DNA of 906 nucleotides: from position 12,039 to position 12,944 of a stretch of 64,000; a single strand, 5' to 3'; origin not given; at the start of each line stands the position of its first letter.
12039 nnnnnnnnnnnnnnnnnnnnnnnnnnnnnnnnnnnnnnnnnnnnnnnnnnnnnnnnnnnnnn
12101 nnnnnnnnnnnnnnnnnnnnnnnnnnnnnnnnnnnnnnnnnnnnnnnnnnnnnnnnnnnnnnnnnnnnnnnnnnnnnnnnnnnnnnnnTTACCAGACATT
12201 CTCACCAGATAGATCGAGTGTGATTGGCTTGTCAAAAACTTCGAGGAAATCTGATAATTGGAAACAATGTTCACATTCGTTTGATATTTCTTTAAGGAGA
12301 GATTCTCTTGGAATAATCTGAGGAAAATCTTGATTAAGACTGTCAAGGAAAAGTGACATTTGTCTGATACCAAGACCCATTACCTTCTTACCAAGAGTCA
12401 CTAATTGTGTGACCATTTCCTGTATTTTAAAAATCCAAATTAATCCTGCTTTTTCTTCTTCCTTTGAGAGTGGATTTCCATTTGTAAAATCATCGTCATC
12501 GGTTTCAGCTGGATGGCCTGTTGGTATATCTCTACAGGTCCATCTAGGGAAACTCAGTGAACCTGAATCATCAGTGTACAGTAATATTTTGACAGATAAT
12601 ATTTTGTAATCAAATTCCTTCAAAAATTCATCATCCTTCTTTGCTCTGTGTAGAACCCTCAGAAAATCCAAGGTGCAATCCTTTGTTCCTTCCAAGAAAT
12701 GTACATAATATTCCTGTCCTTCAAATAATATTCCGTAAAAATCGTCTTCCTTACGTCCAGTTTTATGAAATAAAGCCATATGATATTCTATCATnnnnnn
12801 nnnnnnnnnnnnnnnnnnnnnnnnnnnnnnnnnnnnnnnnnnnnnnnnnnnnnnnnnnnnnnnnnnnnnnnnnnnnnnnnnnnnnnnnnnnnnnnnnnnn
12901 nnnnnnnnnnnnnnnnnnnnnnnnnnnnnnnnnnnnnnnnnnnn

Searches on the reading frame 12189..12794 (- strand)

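Call 70: search_protein_families(library=pfam, proteins=[window:12189-12794:-], max_evalue=0.001)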
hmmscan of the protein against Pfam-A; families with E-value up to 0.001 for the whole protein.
window:12189-12794:- (201 aa): 1 family
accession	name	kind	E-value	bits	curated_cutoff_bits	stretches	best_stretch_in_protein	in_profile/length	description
PF24787.1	TEX47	-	2.6e-09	37.4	25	1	3-189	23-192/192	Testis-expressed protein 47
